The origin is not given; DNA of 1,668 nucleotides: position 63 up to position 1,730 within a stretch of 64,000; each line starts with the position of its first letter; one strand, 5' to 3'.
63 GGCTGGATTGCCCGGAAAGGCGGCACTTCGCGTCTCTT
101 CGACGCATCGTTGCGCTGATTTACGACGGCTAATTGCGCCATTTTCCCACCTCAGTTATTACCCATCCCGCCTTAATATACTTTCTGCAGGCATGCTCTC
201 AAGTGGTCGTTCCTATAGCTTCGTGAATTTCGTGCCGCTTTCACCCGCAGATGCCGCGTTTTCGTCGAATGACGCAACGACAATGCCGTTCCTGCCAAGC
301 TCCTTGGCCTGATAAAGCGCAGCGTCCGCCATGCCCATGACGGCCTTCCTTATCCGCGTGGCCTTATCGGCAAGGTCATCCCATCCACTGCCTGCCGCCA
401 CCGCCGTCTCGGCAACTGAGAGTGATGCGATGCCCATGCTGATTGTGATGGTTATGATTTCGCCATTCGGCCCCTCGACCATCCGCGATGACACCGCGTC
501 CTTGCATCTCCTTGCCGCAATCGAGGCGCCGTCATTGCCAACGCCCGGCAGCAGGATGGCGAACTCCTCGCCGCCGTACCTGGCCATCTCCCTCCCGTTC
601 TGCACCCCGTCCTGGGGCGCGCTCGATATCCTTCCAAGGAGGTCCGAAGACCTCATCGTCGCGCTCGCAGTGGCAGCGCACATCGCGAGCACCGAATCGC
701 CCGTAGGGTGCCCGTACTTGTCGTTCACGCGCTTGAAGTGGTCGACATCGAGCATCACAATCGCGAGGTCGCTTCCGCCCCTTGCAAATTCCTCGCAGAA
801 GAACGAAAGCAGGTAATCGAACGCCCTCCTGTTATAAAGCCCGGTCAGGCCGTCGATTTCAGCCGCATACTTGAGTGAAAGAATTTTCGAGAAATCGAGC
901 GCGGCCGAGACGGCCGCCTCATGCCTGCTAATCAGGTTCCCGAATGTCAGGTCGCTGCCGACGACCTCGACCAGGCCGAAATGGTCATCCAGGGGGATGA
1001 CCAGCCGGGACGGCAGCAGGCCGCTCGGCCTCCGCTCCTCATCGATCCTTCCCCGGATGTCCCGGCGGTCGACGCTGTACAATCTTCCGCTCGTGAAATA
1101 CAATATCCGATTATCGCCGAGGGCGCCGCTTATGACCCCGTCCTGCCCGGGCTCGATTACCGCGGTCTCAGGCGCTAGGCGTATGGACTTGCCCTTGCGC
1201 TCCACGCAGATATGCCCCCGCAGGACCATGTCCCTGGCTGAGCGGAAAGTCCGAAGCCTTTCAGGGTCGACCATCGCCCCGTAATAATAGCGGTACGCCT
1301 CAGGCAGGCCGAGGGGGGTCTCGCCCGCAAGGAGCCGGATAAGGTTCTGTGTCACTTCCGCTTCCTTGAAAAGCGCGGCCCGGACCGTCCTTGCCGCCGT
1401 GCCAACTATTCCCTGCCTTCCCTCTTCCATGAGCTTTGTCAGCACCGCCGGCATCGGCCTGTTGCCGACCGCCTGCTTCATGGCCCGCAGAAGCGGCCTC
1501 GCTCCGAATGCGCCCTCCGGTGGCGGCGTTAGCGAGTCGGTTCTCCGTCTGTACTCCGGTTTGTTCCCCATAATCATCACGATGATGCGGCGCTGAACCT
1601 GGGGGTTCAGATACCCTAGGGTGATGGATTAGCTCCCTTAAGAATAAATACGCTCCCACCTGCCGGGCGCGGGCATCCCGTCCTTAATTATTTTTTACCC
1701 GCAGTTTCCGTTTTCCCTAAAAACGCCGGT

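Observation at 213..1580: GGDEF (GGEEF) diguanylate-cyclase-like protein encoded in an archaeal genome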

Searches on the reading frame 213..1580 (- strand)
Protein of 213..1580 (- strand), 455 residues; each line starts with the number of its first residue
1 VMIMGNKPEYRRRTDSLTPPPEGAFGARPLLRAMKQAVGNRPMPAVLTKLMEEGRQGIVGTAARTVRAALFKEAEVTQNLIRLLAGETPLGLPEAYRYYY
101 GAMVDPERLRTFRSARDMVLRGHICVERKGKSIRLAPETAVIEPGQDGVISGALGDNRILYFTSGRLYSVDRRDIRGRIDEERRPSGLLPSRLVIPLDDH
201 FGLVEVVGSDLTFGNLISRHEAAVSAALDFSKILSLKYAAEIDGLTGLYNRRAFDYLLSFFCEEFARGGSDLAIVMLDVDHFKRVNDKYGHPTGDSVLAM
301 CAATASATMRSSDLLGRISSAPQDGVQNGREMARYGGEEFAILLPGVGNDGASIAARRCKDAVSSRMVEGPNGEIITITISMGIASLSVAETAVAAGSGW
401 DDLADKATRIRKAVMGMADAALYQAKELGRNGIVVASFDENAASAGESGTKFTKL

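Call 3: search_protein_families(library=pfam, proteins=[window:213-1580:-], max_evalue=0.01)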
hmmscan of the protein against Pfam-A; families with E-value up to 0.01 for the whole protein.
window:213-1580:- (455 aa): 1 family
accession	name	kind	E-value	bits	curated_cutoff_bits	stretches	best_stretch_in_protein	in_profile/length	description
PF00990.26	GGDEF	-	1.5e-34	119.5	23.8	2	240-319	1-80/161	Diguanylate cyclase, GGDEF domain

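Call 4: search_protein_families(library=ncbifam, proteins=[window:213-1580:-], max_evalue=0.01)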
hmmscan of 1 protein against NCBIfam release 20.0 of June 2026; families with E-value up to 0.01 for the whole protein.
window:213-1580:- (455 aa): 20 families
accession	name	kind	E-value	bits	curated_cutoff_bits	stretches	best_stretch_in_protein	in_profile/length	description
TIGR00254.1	GGDEF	domain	3.1e-38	131.1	37.4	2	238-318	3-83/168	diguanylate cyclase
NF038266.1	diguan_SiaD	equivalog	2.4e-35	122.1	290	1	235-431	89-250/252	biofilm regulation diguanylate cyclase SiaD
NF007380.0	PRK09894.1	equivalog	3.3e-34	118.6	256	1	216-437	106-288/296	diguanylate cyclase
NF007135.0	PRK09581.1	equivalog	1.4e-33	116.4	474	1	240-435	292-454/457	PleD family two-component system response regulator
NF007423.1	PRK09966.1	equivalog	1.3e-25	90.1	325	1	235-392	234-374/390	diguanylate cyclase DgcN/YfiN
NF047654.1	DiguCycDgcRLepto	equivalog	3.2e-25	88.6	500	1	236-434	129-294/295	diguanylate cyclase DgcR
NF011955.1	PRK15426.1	equivalog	1.3e-24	86.3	408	1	235-436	393-561/564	cellulose biosynthesis regulator diguanylate cyclase DgcQ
NF007599.0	PRK10245.1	equivalog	2.7e-23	82.1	402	1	236-436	206-370/371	diguanylate cyclase AdrA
NF041606.1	dguan_cyc_DgcA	equivalog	7.1e-23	81.1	370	1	243-436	181-339/340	diguanylate cyclase DgcA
NF007298.0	PRK09776.1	equivalog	7e-20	70.5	1135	1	235-445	679-854/1111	diguanylate cyclase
NF051473.1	DigCycDgcsShew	equivalog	1.6e-19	70.4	400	1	238-433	133-288/291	diguanylate cyclase DgcS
NF047872.1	GGDEF_GdpS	equivalog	1.9e-16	60.2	400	1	240-392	187-322/355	GGDEF domain-containing protein GdpS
NF007474.0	PRK10060.1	equivalog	3.5e-15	55.3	782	1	236-441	233-400/663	cyclic di-GMP phosphodiesterase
NF045675.1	PhdiestaseDibA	equivalog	1.9e-14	52.9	980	1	235-435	198-363/623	phosphodiesterase DibA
NF040885.1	diguan_DgcJ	equivalog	7.4e-14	51.4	500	1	243-315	344-416/493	diguanylate cyclase DgcJ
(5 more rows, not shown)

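Call 5: find_homologous_proteins(query=window:213-1580:-)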
Query window:213-1580:- (455 aa): 6801 proteins with E <= 0.001 among 8000 candidates; the best 120 are listed.
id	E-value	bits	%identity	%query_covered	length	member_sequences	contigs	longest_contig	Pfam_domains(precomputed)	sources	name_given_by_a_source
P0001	1.2e-293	992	100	99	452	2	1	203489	PF00990.27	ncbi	-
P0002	1.8e-270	915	92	100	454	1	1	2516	PF00990.27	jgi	jgi:GGDEF domain-containing protein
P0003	2.5e-213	727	75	99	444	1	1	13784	PF00990.27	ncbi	ncbi:MAG: GGDEF domain-containing protein [Candidatus Micrarchaeota archaeon]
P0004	5.2e-208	710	73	98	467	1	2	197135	PF00990.27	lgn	-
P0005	6.8e-206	703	78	93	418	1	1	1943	PF00990.27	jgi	jgi:diguanylate cyclase (GGDEF)-like protein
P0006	3.0e-84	302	43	82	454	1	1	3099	PF00990.27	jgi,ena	-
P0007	3.4e-72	262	40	81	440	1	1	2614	PF00990.27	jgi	jgi:GGDEF domain-containing protein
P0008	1.1e-41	162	36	45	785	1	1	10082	PF00990.27,PF17853.7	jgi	jgi:diguanylate cyclase (GGDEF)-like protein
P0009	2.7e-36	144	36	50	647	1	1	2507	PF00990.27,PF17853.7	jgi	jgi:diguanylate cyclase (GGDEF)-like protein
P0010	1.4e-28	118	38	44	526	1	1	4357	PF00990.27,PF17853.7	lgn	-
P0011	1.6e-28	118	36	43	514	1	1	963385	PF24898.3,PF00990.27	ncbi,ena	-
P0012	6.3e-25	106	32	44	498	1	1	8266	PF00990.27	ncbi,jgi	jgi:two-component system cell cycle response regulator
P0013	8.2e-25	106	37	50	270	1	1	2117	PF00990.27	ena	-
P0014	9.9e-25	106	38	44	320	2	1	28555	PF08448.17,PF00990.27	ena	-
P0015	1.5e-24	105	42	42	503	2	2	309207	PF02743.25,PF22588.2,PF00990.27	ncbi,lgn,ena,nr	ncbi:sensor domain-containing diguanylate cyclase [Herminiimonas fonticola]|nr:sensor domain-contain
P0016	2.4e-24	104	39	47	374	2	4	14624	PF00990.27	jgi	jgi:diguanylate cyclase (GGDEF)-like protein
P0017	5.2e-24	103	38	44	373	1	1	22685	PF00990.27,PF00027.36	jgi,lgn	-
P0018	5.6e-24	103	39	43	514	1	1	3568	PF00990.27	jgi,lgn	-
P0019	6.2e-24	103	43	33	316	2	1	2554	PF00990.27,PF00027.36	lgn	-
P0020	6.9e-24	103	38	44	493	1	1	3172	PF00990.27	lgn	-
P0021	8.5e-24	103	40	44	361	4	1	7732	PF00990.27,PF00571.34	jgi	jgi:diguanylate cyclase (GGDEF)-like protein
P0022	9.2e-24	102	44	44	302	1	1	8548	PF00990.27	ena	-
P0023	1.0e-23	102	38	44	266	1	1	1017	PF00990.27,PF00027.36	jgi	-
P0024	1.6e-23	102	39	43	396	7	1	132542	PF00990.27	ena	-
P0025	1.6e-23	102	35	43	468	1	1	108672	PF24898.3,PF00990.27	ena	-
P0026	1.8e-23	102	39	47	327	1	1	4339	PF13185.13,PF01590.33,PF00990.27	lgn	-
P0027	2.1e-23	101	38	44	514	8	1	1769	PF13426.14,PF13188.14,PF13185.13,PF01590.33,PF08448.17,PF13492.13,PF00989.32,PF00990.27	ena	-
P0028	2.8e-23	101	-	-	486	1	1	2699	PF22335.2,PF00990.27,PF17853.7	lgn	-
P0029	3.2e-23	101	35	42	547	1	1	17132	PF00990.27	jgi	jgi:diguanylate cyclase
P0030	3.6e-23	101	37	46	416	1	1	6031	PF13185.13,PF01590.33,PF00990.27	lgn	-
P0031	3.7e-23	100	41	45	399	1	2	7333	PF05227.20,PF00990.27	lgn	-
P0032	4.1e-23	100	40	45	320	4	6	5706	PF13426.14,PF08448.17,PF00989.32,PF00990.27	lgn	-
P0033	5.0e-23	100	-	-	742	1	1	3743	PF00990.27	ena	-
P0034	5.4e-23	100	-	-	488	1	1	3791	PF00990.27,PF17853.7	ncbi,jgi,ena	jgi:diguanylate cyclase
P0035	7.8e-23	99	37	45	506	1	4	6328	PF13426.14,PF13188.14,PF13185.13,PF01590.33,PF08448.17,PF13492.13,PF00989.32,PF00990.27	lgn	-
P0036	8.5e-23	99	39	45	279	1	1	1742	PF13185.13,PF13492.13,PF00990.27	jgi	jgi:diguanylate cyclase (GGDEF)-like protein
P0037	8.7e-23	99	40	46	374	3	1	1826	PF00990.27,PF00072.31,PF21695.4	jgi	jgi:two-component system cell cycle response regulator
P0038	9.4e-23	99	41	45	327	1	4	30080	PF00990.27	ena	-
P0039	1.0e-22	99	39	44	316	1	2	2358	PF00990.27,PF00027.36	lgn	-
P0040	1.1e-22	99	40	43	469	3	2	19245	PF00990.27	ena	-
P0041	1.1e-22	99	39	43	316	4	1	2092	PF00990.27,PF00027.36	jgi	-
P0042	1.2e-22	99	37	50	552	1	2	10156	PF14827.13,PF00990.27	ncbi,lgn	-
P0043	1.3e-22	99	40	43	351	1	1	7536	PF13185.13,PF01590.33,PF13492.13,PF00990.27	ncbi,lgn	-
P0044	1.3e-22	99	37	45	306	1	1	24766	PF00990.27,PF00072.31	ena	-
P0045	1.5e-22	98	33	50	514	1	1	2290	PF00990.27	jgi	jgi:diguanylate cyclase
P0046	1.6e-22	98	38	45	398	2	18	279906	PF00990.27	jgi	jgi:diguanylate cyclase (GGDEF)-like protein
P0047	1.7e-22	98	42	42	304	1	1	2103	PF00990.27,PF00072.31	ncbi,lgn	ncbi:MAG: diguanylate cyclase domain-containing protein [Gammaproteobacteria bacterium]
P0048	1.7e-22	98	39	47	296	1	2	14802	PF00990.27,PF00072.31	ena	-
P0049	1.9e-22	98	34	44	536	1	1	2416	PF00990.27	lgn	-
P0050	2.0e-22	98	34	55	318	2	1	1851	PF08448.17,PF00990.27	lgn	-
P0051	2.0e-22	98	37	53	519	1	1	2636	PF08668.19,PF00990.27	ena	-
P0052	2.1e-22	98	40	46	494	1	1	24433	PF13426.14,PF13185.13,PF01590.33,PF08448.17,PF13492.13,PF00989.32,PF00990.27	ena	-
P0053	2.3e-22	98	37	49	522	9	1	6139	PF13185.13,PF01590.33,PF13492.13,PF00990.27,PF11563.15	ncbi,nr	ncbi:MAG: diguanylate cyclase [Sulfurimicrobium sp.]|nr:diguanylate cyclase [Sulfurimicrobium sp.]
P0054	2.5e-22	98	38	44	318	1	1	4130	PF00990.27,PF00027.36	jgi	-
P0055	2.5e-22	98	36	45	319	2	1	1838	PF00990.27,PF00072.31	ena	-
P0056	2.6e-22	98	39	55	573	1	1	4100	PF13185.13,PF01590.33,PF13492.13,PF00990.27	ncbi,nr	ncbi:MAG: sensor domain-containing diguanylate cyclase [Gemmatimonadaceae bacterium]|nr:sensor domai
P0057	2.7e-22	98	43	32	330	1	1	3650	PF00990.27,PF00027.36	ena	-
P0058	2.8e-22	98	38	45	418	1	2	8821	PF00990.27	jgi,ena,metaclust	metaclust:\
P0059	2.8e-22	98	38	52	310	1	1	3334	PF00990.27,PF00072.31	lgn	-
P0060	2.8e-22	98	38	46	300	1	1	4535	PF00990.27,PF00072.31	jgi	jgi:diguanylate cyclase (GGDEF)-like protein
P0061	3.0e-22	98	39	43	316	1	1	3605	PF00990.27,PF00027.36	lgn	-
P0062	3.0e-22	97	41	45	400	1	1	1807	PF05227.20,PF00990.27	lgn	-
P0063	3.0e-22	97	39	44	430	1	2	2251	PF00672.31,PF12729.14,PF00990.27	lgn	-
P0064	3.1e-22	97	35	64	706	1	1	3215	PF13185.13,PF01590.33,PF13492.13,PF00990.27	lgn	-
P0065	3.6e-22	97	-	-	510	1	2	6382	PF00990.27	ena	-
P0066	3.6e-22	97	39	44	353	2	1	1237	PF01590.33,PF00990.27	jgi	jgi:diguanylate cyclase (GGDEF)-like protein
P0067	3.8e-22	97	38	47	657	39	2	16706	PF00672.31,PF13185.13,PF02743.25,PF01590.33,PF13492.13,PF00990.27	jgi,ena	-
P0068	3.9e-22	97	38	49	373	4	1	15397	PF01590.33,PF00990.27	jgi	jgi:diguanylate cyclase (GGDEF)-like protein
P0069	3.9e-22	97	36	49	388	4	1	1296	PF00990.27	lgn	-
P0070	4.3e-22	97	-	-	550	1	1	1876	PF00990.27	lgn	-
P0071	4.3e-22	97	38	45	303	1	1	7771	PF00990.27,PF00072.31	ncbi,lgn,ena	-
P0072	4.7e-22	97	41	47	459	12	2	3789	PF08447.19,PF13426.14,PF13188.14,PF08448.17,PF00989.32,PF00990.27,PF17853.7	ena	-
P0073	4.7e-22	97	38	48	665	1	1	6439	PF00672.31,PF02743.25,PF01590.33,PF13492.13,PF00990.27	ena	-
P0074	4.7e-22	97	37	45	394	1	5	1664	PF00990.27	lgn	-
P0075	4.8e-22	97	37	47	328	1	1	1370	PF08447.19,PF13426.14,PF00989.32,PF00990.27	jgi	jgi:diguanylate cyclase (GGDEF)-like protein/PAS domain S-box-containing protein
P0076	4.9e-22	97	35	47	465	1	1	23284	PF13426.14,PF13188.14,PF13185.13,PF01590.33,PF08448.17,PF13492.13,PF00989.32,PF00990.27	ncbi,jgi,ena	-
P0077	5.0e-22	97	37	44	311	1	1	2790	PF00990.27,PF00072.31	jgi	jgi:diguanylate cyclase (GGDEF)-like protein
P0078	5.4e-22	97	39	47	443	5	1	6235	PF00990.27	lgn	-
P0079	5.9e-22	97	36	46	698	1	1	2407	PF13487.13,PF00990.27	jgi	jgi:two-component system, cell cycle response regulator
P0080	6.0e-22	97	38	44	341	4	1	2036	PF00990.27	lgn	-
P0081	6.3e-22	96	34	57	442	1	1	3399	PF13188.14,PF12860.14,PF00989.32,PF00990.27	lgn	-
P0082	6.3e-22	96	38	46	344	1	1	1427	PF01590.33,PF00990.27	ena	-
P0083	6.7e-22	96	39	47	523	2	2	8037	PF17158.11,PF00990.27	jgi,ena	-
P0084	6.9e-22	96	40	43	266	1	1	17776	PF13185.13,PF01590.33,PF13492.13,PF00990.27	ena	-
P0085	6.9e-22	96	40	44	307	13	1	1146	PF00990.27,PF00072.31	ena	-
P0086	6.9e-22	96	38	46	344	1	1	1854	PF01590.33,PF00990.27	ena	-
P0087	7.0e-22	96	39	43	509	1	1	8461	PF00990.27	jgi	jgi:diguanylate cyclase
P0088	7.0e-22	96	41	42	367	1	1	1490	PF13185.13,PF00990.27,PF04340.19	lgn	-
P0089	7.1e-22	96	38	44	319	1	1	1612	PF00990.27,PF00027.36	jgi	jgi:diguanylate cyclase (GGDEF)-like protein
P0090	7.4e-22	96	37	52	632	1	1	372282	PF12860.14,PF08448.17,PF07694.18,PF00989.32,PF00990.27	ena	-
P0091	7.5e-22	96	37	44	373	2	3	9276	PF00990.27,PF00027.36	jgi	jgi:diguanylate cyclase (GGDEF)-like protein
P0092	7.6e-22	96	38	45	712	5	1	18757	PF00990.27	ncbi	-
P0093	7.6e-22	96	38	43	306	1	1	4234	PF00990.27,PF00072.31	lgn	-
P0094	7.7e-22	96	41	32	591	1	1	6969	PF00672.31,PF00990.27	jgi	jgi:diguanylate cyclase (GGDEF)-like protein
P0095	8.0e-22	96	37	47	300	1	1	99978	PF00990.27,PF00072.31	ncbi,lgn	-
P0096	9.1e-22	96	39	44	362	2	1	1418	PF00990.27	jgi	jgi:diguanylate cyclase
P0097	9.3e-22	96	38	48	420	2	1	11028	PF08447.19,PF13426.14,PF13188.14,PF08448.17,PF00989.32,PF00990.27,PF17853.7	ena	-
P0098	9.4e-22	96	37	47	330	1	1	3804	PF00990.27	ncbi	-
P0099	9.7e-22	96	36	43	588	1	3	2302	PF22335.2,PF00990.27,PF17853.7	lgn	-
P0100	1.0e-21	96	35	45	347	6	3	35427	PF00990.27,PF00072.31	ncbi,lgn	-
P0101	1.0e-21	96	38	44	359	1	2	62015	PF00990.27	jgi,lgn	jgi:diguanylate cyclase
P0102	1.0e-21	96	38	45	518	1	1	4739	PF13185.13,PF01590.33,PF13492.13,PF00990.27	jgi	jgi:diguanylate cyclase (GGDEF)-like protein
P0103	1.1e-21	96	37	44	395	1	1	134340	PF20968.4,PF00990.27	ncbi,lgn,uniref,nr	ncbi:GGDEF domain-containing protein [Mitsuaria sp. GD03876]|uniref:GGDEF domain-containing protein 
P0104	1.1e-21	96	40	43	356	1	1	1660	PF00990.27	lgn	-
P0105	1.2e-21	96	37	45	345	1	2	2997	PF00990.27,PF00072.31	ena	-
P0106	1.2e-21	95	41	49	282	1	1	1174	PF13185.13,PF00990.27,PF17853.7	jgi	jgi:diguanylate cyclase (GGDEF)-like protein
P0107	1.2e-21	95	38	44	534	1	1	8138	PF13188.14,PF12860.14,PF08448.17,PF00989.32,PF00990.27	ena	-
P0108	1.4e-21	95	39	42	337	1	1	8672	PF00990.27,PF00027.36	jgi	jgi:diguanylate cyclase (GGDEF)-like protein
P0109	1.5e-21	95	38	44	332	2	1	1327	PF13426.14,PF00989.32,PF00990.27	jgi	jgi:diguanylate cyclase (GGDEF)-like protein/PAS domain S-box-containing protein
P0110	1.6e-21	95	37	44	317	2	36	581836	PF08448.17,PF00989.32,PF00990.27,PF17853.7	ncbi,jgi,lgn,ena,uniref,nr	ncbi:sensor domain-containing diguanylate cyclase [Trinickia soli]|jgi:diguanylate cyclase (GGDEF)-l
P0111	1.7e-21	95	40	45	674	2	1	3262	PF13185.13,PF01590.33,PF13492.13,PF00990.27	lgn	-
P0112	1.7e-21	95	39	44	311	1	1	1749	PF00990.27,PF00072.31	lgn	-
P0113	1.8e-21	95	38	51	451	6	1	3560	PF00990.27,PF00072.31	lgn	-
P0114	1.8e-21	95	38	46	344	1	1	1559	PF01590.33,PF00990.27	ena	-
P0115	1.9e-21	95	39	43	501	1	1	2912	PF22335.2,PF24898.3,PF00990.27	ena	-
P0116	1.9e-21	95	37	44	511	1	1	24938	PF13426.14,PF13188.14,PF13185.13,PF01590.33,PF08448.17,PF13492.13,PF00989.32,PF00990.27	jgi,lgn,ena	-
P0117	1.9e-21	95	36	48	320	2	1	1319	PF00990.27,PF00072.31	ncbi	-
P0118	1.9e-21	95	38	43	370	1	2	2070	PF00990.27,PF04340.19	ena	-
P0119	1.9e-21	95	38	44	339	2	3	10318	PF00990.27,PF00072.31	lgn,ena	-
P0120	1.9e-21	95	37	47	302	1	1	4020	PF00990.27,PF00072.31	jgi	jgi:diguanylate cyclase (GGDEF)-like protein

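Call 6: find_encoding_contigs(protein=window:213-1580:-, flank=10000)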
Protein window:213-1580:- (455 aa): no gene with exactly this product is on record in the collection.

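Call 7: find_encoding_contigs(protein=P0001, flank=10000, max_places=3)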
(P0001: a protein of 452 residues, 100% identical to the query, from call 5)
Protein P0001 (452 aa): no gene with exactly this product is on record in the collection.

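Call 8: find_encoding_contigs(protein=P0003, flank=10000, max_places=3)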
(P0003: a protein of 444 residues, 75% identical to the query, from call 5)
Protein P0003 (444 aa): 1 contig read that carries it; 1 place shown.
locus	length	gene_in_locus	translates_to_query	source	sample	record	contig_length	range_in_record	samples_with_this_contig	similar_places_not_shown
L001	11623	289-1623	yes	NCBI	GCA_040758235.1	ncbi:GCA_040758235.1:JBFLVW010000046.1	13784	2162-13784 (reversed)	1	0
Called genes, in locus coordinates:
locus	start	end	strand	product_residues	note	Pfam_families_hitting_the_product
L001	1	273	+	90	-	?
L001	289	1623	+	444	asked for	PF00990:GGDEF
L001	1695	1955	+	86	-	-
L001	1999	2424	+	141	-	-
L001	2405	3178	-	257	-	-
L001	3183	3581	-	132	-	PF12172:zf-ChsH2 (weak), PF01796:OB_ChsH2_C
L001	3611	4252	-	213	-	PF00923:TAL_FSA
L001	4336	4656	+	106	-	-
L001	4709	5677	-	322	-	PF02779:Transket_pyr, PF02780:Transketolase_C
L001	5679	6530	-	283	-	PF00456:Transketolase_N, PF13292:DXP_synthase_N (weak), PF00676:E1_dh (weak)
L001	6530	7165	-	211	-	PF00834:Ribul_P_3_epim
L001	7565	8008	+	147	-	PF02675:AdoMet_dc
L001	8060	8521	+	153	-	-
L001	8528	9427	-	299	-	-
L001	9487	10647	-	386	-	PF00108:Thiolase_N, PF00109:ketoacyl-synt (weak), PF22691:Thiolase_C_1, PF02803:Thiolase_C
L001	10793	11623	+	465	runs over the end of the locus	PF13522:GATase_6, PF13537:GATase_7, PF00156:Pribosyltran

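Call 9: find_encoding_contigs(protein=P0004, flank=10000, max_places=3)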
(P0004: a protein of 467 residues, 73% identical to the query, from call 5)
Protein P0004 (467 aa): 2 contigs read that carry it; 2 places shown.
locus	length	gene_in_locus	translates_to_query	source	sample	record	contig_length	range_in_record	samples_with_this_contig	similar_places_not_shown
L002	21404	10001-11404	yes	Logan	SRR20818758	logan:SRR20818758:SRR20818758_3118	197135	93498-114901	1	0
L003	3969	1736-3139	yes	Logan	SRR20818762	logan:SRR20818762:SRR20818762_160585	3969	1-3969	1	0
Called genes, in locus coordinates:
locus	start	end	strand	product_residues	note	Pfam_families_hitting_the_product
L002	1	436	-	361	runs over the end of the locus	PF00696:AA_kinase, PF01472:PUA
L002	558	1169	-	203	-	-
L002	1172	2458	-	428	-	PF00501:AMP-binding (weak), PF27533:CapK_C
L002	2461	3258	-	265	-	PF00494:SQS_PSY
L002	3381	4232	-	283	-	-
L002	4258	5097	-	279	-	PF01909:NTP_transf_2 (weak)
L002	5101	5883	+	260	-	PF00005:ABC_tran, PF13304:AAA_21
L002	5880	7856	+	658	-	PF12679:ABC2_membrane_2, PF12698:ABC2_membrane_3, PF01061:ABC2_membrane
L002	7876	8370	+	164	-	-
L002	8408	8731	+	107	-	-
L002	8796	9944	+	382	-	PF00579:tRNA-synt_1b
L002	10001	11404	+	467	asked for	PF00990:GGDEF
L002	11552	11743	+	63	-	-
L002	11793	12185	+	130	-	-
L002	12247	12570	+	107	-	-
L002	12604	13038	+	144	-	-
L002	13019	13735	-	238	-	-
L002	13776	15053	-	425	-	PF00501:AMP-binding (faint), PF27533:CapK_C (weak)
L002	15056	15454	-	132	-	PF12172:zf-ChsH2, PF01796:OB_ChsH2_C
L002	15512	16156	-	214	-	PF00923:TAL_FSA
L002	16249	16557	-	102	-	-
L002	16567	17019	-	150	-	-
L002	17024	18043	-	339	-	PF02779:Transket_pyr, PF02780:Transketolase_C, PF22613:Transketolase_C_1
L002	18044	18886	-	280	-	PF13292:DXP_synthase_N, PF00456:Transketolase_N, PF00676:E1_dh (weak)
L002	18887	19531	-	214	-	PF00834:Ribul_P_3_epim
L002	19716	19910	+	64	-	-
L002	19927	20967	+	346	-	PF13379:NMT1_2, PF09084:NMT1, PF12974:Phosphonate-bd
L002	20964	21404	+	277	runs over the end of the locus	PF02463:SMC_N (faint), PF00005:ABC_tran, PF13304:AAA_21 (faint)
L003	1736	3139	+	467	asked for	PF00990:GGDEF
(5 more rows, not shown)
